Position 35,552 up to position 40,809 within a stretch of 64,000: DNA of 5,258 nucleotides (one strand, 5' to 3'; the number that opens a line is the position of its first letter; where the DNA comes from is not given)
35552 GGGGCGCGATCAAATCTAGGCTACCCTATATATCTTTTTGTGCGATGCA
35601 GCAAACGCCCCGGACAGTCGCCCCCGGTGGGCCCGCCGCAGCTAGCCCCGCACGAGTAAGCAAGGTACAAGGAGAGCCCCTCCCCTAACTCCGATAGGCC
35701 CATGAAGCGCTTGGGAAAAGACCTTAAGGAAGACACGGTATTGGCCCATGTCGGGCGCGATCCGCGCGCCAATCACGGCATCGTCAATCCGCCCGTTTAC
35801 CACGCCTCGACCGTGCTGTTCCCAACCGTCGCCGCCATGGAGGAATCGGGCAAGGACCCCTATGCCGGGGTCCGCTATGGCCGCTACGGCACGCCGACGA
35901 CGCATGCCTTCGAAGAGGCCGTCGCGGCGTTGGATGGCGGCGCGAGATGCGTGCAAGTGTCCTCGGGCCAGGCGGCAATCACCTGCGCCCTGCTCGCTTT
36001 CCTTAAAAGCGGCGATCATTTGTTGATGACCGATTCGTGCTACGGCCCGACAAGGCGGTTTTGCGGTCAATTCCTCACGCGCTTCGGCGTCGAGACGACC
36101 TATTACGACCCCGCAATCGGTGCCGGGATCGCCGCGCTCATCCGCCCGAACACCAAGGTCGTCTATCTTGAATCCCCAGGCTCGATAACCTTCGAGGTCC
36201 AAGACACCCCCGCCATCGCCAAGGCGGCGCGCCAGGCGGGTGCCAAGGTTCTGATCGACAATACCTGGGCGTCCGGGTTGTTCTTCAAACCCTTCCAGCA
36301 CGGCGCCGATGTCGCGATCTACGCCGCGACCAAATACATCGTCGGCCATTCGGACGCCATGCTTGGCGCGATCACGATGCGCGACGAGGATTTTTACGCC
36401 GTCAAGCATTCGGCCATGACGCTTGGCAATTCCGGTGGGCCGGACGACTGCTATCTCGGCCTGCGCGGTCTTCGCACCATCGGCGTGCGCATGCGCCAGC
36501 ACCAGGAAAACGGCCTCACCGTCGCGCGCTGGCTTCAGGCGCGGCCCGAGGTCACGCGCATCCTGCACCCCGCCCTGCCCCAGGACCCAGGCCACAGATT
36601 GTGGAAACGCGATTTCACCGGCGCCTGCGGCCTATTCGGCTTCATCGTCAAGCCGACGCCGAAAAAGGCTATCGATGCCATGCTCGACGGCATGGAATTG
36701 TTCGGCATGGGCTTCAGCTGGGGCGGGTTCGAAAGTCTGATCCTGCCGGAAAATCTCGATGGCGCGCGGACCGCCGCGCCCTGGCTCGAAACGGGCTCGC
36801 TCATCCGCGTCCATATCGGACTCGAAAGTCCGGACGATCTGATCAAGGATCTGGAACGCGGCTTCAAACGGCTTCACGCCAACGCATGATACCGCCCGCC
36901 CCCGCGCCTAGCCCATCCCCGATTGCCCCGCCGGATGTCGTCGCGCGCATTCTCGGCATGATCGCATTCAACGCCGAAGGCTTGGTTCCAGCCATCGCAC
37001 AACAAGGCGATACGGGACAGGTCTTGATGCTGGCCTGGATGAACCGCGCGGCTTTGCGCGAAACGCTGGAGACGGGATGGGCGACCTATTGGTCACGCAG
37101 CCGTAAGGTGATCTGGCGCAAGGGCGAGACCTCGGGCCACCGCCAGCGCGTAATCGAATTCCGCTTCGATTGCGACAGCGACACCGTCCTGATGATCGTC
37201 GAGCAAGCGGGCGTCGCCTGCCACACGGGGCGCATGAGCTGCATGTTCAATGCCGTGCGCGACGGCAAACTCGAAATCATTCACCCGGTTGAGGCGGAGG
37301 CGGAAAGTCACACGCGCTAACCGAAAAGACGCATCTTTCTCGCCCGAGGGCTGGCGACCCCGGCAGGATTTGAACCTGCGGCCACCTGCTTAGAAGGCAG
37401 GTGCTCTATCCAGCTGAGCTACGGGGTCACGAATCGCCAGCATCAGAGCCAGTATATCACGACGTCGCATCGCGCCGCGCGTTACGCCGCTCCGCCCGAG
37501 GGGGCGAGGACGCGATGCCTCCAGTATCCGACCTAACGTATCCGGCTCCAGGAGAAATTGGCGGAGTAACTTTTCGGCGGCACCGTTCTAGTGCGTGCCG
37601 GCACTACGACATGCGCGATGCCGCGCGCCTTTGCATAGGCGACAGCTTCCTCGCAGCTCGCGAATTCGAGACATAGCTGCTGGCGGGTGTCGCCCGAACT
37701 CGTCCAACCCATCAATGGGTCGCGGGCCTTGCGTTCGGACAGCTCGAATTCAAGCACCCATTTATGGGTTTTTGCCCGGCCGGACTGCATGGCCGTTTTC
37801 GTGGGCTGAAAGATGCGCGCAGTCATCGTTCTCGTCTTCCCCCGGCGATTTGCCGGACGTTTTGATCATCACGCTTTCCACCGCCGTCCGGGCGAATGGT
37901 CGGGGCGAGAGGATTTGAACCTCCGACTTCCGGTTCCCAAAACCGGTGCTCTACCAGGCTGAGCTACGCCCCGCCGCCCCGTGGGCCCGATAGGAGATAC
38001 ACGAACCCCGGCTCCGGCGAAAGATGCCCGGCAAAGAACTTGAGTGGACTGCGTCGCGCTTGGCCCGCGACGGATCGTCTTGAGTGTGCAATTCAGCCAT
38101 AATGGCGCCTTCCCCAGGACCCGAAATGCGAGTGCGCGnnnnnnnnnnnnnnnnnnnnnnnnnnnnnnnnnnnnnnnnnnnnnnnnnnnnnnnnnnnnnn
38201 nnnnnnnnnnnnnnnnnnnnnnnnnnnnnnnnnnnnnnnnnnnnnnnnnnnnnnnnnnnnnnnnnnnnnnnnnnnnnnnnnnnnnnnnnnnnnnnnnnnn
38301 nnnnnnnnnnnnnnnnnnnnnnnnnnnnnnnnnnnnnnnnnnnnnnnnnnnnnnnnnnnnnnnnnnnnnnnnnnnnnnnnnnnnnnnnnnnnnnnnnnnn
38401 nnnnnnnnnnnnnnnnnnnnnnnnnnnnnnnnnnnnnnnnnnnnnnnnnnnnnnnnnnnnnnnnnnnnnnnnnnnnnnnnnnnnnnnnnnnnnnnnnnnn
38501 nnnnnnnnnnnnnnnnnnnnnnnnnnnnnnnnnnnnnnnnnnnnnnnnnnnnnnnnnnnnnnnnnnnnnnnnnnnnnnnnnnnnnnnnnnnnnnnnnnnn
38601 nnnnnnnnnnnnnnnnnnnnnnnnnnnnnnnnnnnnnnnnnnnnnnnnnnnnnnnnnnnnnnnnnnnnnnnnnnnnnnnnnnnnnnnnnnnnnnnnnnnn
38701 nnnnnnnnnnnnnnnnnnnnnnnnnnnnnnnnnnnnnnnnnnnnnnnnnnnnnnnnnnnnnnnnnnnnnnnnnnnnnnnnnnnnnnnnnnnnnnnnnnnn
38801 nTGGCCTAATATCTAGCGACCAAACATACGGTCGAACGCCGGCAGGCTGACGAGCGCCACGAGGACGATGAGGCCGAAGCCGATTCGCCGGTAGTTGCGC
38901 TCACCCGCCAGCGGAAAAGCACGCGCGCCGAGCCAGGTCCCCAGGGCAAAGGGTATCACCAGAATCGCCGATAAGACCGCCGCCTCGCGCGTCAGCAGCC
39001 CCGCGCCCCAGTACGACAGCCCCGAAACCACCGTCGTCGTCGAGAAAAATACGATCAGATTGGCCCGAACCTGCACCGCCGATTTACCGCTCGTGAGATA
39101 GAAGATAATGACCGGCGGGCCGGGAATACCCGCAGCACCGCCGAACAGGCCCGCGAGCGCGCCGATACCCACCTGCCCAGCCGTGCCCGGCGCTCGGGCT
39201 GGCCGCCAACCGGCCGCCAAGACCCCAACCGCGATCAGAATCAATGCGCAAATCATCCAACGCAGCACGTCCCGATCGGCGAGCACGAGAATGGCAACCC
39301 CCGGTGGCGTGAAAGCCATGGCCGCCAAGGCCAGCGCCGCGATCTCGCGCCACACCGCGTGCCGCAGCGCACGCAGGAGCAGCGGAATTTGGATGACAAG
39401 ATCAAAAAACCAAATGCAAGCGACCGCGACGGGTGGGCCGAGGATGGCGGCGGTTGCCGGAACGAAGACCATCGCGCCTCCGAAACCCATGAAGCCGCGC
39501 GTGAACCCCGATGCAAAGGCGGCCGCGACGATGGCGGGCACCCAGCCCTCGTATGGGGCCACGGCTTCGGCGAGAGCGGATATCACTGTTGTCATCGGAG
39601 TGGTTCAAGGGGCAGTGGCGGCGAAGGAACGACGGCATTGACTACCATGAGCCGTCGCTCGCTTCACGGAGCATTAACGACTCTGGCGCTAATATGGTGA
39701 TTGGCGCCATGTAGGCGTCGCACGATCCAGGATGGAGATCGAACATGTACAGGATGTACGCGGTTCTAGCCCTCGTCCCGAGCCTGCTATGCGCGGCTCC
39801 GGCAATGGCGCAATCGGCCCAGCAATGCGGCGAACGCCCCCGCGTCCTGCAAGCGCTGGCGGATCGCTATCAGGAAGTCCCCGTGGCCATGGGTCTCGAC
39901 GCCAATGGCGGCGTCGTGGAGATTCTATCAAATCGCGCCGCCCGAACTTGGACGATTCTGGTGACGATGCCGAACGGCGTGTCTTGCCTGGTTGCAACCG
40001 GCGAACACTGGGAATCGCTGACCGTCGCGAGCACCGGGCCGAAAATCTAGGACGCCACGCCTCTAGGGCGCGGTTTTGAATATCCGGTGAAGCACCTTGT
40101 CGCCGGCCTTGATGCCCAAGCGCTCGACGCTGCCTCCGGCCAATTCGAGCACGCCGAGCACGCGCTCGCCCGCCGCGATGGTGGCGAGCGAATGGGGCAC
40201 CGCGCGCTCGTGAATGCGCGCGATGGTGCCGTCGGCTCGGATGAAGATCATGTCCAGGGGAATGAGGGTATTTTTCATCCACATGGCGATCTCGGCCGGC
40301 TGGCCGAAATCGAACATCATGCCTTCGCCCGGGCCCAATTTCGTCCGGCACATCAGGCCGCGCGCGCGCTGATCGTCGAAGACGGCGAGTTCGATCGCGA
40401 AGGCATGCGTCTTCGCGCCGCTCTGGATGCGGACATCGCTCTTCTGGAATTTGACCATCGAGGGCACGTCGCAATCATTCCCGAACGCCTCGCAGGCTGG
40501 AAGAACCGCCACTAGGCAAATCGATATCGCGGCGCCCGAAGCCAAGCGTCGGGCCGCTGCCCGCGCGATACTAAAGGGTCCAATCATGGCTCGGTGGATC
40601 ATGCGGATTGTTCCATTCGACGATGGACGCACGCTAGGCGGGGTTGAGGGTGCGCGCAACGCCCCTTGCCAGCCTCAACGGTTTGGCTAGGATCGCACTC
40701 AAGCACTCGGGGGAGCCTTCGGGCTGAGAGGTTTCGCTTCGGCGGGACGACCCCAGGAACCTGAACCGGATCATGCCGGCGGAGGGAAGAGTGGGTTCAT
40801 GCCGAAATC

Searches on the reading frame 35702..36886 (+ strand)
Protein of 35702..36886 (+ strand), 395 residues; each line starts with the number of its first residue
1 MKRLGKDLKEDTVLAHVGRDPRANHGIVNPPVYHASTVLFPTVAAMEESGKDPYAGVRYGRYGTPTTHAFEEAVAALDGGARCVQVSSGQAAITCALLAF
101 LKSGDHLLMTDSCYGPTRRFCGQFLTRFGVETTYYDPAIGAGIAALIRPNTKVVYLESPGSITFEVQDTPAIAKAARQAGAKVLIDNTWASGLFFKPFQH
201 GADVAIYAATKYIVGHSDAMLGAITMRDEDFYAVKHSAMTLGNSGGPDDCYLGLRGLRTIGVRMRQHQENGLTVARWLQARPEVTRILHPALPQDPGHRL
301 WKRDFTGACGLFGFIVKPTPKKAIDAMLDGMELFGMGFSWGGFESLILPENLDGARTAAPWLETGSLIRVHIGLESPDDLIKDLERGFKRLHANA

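Call 60: search_protein_families(library=pfam, proteins=[window:35702-36886:+], max_evalue=0.00001)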
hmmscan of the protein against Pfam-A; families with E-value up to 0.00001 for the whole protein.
window:35702-36886:+ (395 aa): 1 family
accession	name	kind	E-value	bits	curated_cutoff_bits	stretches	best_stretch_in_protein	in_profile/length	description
PF01053.26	Cys_Met_Meta_PP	-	5.2e-114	381.2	27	1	11-389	1-381/381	Cys/Met metabolism PLP-dependent enzyme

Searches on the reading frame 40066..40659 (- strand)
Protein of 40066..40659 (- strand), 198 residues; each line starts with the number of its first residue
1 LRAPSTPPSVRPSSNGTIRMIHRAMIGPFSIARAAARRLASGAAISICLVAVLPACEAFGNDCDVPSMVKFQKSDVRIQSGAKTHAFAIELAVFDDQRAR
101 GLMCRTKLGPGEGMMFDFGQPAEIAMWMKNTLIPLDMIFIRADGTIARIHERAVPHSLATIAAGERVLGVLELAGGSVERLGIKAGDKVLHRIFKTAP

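Call 17: search_protein_families(library=pfam, proteins=[window:40066-40659:-], max_evalue=0.001)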
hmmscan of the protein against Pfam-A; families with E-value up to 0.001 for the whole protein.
window:40066-40659:- (198 aa): 1 family
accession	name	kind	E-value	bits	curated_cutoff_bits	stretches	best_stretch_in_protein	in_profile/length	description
PF02643.20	DUF192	-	6.2e-31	106.8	27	1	88-189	2-94/96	Uncharacterized ACR, COG1430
